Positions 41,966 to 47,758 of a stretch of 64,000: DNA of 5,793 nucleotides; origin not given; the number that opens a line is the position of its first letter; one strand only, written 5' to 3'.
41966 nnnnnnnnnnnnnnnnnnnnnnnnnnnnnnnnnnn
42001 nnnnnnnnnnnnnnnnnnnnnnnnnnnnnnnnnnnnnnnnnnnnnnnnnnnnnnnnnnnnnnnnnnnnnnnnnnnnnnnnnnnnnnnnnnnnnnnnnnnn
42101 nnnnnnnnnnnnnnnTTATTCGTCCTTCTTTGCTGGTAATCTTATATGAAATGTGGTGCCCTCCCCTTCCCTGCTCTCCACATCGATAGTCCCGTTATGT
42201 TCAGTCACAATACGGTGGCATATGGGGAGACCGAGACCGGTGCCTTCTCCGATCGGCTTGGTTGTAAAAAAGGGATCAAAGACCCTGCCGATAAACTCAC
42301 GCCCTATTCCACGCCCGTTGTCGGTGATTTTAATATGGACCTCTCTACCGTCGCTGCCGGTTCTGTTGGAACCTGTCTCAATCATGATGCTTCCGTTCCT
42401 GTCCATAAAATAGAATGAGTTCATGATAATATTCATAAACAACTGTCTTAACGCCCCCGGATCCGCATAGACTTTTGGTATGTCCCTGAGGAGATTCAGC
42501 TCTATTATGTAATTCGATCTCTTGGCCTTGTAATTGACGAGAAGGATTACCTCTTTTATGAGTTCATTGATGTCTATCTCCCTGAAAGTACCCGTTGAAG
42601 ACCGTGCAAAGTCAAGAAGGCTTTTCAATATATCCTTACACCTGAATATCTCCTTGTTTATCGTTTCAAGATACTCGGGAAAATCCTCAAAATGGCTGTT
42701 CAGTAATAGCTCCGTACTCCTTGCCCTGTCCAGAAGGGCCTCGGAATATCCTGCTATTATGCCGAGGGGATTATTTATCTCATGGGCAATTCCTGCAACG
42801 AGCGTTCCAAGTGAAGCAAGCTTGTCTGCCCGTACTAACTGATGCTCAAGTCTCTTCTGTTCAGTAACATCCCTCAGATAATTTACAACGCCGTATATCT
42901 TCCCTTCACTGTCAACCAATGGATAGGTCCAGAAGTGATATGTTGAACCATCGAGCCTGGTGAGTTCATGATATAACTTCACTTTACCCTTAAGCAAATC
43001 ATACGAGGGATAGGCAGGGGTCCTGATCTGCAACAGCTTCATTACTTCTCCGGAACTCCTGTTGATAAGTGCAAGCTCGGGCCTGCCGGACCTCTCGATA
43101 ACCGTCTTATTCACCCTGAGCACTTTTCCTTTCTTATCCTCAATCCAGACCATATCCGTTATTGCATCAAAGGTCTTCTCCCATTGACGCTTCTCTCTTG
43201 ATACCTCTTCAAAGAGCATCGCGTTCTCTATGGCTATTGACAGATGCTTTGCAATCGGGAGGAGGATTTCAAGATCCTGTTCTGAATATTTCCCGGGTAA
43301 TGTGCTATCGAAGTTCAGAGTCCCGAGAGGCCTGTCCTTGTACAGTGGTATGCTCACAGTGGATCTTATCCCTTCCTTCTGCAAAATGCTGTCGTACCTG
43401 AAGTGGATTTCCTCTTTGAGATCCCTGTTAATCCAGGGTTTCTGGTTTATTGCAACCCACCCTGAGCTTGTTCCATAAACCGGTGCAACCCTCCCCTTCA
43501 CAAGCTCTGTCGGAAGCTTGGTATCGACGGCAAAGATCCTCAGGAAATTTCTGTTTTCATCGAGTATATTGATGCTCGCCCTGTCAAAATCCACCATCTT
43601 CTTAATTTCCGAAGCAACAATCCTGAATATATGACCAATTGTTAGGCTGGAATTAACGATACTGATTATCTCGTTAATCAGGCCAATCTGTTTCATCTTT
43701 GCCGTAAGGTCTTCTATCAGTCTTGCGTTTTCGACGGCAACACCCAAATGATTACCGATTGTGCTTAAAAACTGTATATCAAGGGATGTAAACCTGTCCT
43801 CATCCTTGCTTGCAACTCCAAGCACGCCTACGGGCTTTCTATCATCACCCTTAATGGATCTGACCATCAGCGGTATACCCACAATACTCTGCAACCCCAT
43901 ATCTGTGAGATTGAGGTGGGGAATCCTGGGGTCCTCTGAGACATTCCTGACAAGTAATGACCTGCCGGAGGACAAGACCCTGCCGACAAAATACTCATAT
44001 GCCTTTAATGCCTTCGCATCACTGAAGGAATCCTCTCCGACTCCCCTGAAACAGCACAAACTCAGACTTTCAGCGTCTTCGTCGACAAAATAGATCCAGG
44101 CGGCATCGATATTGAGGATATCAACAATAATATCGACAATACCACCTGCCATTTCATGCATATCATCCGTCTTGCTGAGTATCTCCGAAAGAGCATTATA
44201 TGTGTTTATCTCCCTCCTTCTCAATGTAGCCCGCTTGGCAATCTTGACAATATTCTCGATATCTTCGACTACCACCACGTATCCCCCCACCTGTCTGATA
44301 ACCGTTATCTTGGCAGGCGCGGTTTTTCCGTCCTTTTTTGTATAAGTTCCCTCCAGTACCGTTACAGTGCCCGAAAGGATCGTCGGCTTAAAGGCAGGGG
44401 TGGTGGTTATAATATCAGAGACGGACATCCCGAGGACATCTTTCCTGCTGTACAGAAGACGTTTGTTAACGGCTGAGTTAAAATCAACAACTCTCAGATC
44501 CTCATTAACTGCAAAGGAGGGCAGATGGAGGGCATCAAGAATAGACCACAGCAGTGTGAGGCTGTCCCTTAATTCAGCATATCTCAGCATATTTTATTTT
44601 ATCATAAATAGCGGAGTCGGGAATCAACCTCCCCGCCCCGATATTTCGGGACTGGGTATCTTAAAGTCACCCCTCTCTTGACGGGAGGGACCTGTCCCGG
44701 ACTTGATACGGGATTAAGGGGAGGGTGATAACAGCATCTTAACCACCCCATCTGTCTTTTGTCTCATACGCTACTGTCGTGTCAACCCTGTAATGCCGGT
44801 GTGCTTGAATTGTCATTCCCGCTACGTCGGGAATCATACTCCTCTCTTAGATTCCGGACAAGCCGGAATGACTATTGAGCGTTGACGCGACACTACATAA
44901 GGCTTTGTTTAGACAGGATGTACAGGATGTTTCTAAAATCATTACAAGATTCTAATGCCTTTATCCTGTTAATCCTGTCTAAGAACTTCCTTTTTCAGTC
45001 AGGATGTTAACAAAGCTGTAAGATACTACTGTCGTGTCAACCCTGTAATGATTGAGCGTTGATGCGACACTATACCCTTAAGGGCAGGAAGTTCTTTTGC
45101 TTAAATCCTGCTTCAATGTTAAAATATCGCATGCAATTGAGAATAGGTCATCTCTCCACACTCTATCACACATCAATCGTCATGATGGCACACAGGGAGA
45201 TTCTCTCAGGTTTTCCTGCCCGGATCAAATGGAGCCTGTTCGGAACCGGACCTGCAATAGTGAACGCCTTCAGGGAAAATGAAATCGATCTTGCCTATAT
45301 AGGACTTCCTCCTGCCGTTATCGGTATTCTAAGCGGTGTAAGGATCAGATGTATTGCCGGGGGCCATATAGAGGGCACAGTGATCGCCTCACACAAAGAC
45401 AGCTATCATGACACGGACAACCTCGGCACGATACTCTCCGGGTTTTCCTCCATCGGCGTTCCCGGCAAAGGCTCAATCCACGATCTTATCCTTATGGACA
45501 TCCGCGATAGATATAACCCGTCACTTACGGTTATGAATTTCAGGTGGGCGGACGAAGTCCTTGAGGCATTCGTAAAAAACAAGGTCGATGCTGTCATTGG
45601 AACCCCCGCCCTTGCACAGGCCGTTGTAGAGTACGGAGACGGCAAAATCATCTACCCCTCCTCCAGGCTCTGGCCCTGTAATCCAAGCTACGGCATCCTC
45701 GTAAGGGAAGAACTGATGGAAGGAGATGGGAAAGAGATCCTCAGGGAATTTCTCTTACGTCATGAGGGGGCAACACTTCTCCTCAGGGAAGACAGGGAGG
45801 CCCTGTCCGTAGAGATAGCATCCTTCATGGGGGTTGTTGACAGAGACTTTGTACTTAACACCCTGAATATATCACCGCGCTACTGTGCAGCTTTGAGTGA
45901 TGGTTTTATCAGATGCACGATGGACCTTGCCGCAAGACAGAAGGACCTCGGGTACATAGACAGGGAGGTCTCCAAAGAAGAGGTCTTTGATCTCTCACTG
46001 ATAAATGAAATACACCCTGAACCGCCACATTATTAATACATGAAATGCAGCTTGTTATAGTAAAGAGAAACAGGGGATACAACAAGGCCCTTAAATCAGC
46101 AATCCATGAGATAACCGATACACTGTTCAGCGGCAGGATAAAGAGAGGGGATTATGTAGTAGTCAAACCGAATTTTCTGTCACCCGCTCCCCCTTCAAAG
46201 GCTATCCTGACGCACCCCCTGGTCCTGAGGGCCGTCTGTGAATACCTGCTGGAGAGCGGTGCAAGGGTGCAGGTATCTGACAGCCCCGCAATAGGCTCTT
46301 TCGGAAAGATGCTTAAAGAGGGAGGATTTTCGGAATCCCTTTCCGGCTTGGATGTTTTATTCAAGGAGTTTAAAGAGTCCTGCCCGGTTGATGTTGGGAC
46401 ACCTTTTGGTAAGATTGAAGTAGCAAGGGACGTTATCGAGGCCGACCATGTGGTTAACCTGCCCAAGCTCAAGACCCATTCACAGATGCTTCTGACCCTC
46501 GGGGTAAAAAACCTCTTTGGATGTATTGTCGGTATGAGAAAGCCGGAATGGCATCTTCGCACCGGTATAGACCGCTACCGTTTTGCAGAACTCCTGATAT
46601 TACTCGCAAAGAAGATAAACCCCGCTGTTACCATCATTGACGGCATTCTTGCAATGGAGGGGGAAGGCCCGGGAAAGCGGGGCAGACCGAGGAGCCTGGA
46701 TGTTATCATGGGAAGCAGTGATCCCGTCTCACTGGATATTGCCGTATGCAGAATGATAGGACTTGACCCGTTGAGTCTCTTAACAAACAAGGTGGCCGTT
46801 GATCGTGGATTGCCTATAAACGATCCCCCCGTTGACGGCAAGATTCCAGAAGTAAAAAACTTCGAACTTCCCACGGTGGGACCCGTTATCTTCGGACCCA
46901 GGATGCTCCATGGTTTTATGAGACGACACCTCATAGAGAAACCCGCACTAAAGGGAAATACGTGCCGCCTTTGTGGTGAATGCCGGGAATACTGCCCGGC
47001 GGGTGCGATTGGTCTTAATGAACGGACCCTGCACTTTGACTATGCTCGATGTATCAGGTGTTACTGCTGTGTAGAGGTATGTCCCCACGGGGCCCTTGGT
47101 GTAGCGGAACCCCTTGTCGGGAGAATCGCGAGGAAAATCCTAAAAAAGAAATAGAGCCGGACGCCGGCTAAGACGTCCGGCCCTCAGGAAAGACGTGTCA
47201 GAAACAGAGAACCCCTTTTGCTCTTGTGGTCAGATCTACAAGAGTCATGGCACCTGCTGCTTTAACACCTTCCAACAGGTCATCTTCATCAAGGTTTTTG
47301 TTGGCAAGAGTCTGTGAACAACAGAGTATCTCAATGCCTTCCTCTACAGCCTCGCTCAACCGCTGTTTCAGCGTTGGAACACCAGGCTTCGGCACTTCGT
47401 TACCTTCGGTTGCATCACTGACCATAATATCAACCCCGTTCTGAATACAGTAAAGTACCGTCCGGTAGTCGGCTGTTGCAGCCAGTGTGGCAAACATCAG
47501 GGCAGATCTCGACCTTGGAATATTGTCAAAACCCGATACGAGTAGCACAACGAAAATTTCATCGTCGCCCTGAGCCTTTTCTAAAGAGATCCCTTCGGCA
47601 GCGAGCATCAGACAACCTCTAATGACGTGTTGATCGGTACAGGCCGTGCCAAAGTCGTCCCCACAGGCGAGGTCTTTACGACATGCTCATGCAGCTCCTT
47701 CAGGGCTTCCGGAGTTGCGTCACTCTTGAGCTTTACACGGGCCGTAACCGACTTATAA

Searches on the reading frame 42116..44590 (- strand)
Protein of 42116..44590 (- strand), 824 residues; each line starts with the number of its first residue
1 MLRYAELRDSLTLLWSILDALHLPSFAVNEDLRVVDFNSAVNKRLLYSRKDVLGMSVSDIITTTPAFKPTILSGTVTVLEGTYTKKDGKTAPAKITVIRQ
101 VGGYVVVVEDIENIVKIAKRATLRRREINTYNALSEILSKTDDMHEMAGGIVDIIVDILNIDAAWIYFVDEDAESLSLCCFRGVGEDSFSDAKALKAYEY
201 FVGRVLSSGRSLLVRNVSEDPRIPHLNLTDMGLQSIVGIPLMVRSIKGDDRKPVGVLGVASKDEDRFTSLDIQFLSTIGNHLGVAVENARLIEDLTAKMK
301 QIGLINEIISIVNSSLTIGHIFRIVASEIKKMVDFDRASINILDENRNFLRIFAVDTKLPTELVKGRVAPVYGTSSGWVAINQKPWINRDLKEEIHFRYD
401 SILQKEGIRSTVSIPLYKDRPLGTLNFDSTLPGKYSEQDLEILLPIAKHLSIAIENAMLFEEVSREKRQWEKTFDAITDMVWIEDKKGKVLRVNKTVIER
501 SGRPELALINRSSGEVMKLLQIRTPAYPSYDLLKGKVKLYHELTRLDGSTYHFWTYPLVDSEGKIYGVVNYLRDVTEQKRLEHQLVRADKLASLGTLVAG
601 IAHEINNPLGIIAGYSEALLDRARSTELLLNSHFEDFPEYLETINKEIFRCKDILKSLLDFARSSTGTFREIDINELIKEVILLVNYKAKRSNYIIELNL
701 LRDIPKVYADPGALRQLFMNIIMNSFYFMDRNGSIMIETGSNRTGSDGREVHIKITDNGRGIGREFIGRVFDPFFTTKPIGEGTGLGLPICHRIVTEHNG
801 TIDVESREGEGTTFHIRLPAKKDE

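Call 37: search_protein_families(library=pfam, proteins=[window:42116-44590:-])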
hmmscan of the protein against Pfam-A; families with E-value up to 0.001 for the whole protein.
window:42116-44590:- (824 aa): 9 families
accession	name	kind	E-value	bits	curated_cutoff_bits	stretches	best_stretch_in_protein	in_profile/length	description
PF13185.12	GAF_2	-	4.8e-38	130.9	28.6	2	142-287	2-136/136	GAF domain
PF01590.32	GAF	-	1.6e-28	100.3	22.4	2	143-286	1-133/133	GAF domain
PF02518.31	HATPase_c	-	5.4e-25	88.4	26.4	1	710-821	2-110/111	Histidine kinase-, DNA gyrase B-, and HSP90-like ATPase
PF13492.12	GAF_3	-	1.8e-17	64.4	27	2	318-456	2-129/129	GAF domain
PF00512.31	HisKA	-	4.6e-14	52.6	26.9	1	594-666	2-65/66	His Kinase A (phospho-acceptor) domain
PF13426.13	PAS_9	-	8.2e-14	52.2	27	2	28-111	7-101/103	PAS domain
PF00989.32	PAS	-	1.5e-09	38.3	22.6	1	16-64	5-54/113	PAS fold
PF08448.16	PAS_4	-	2.6e-08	34.5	23.1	1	474-580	1-110/110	PAS fold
PF13188.13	PAS_8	-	0.00091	19.5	21.8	0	469-508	2-43/65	PAS domain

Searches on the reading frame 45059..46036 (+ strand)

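Call 37: search_protein_families(library=pfam, proteins=[window:45059-46036:+])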
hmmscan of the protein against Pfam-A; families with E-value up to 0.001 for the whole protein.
window:45059-46036:+ (325 aa): 1 family
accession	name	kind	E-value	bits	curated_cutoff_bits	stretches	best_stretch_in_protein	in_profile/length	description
PF13379.11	NMT1_2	-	8e-08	32.8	24.7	1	26-221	7-218/252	NMT1-like family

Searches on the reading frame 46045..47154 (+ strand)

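Call 37: search_protein_families(library=pfam, proteins=[window:46045-47154:+])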
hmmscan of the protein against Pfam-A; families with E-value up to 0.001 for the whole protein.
window:46045-47154:+ (369 aa): 11 families
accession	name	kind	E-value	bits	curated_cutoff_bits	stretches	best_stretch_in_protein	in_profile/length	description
PF04015.17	DUF362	-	4.8e-50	170.9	24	1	38-236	1-200/200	Domain of unknown function (DUF362)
PF00037.32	Fer4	-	4.3e-09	36.3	21.1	1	331-351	3-23/24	4Fe-4S binding domain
PF12838.12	Fer4_7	-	1.5e-07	32.2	27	1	306-350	1-52/52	4Fe-4S dicluster domain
PF12797.12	Fer4_2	-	1.3e-06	28.4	24.5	1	330-347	4-21/22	4Fe-4S binding domain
PF13237.11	Fer4_10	-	1.6e-06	28.4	25.5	1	303-347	5-53/53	4Fe-4S dicluster domain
PF13187.11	Fer4_9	-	2.6e-06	27.8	27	1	307-350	2-51/52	4Fe-4S dicluster domain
PF12837.12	Fer4_6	-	5.9e-06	26.4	25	1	330-351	3-24/24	4Fe-4S binding domain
PF13484.11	Fer4_16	-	9.1e-06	26.8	30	0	307-325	2-20/66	4Fe-4S double cluster binding domain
PF13183.11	Fer4_8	-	1.4e-05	26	27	0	305-320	52-67/68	4Fe-4S dicluster domain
PF14697.11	Fer4_21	-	0.00023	21.7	35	1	303-348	4-53/59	4Fe-4S dicluster domain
PF13534.11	Fer4_17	-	0.00052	20.9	22.2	0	335-350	1-16/61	4Fe-4S dicluster domain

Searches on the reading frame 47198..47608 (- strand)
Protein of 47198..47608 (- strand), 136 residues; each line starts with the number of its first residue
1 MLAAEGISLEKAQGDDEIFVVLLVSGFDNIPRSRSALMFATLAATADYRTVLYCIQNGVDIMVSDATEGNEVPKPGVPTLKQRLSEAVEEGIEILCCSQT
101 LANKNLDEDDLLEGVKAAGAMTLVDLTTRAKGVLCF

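Call 37: search_protein_families(library=pfam, proteins=[window:47198-47608:-])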
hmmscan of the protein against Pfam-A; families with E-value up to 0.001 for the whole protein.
window:47198-47608:- (136 aa): 2 families
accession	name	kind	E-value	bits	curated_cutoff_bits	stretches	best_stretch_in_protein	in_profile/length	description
PF02635.20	DsrE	-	1.4e-14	54.7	22.7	1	21-136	5-116/116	DsrE/DsrF-like family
PF13686.11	DrsE_2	-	6.8e-06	26.5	25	1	72-127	93-148/156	DsrE/DsrF/DrsH-like family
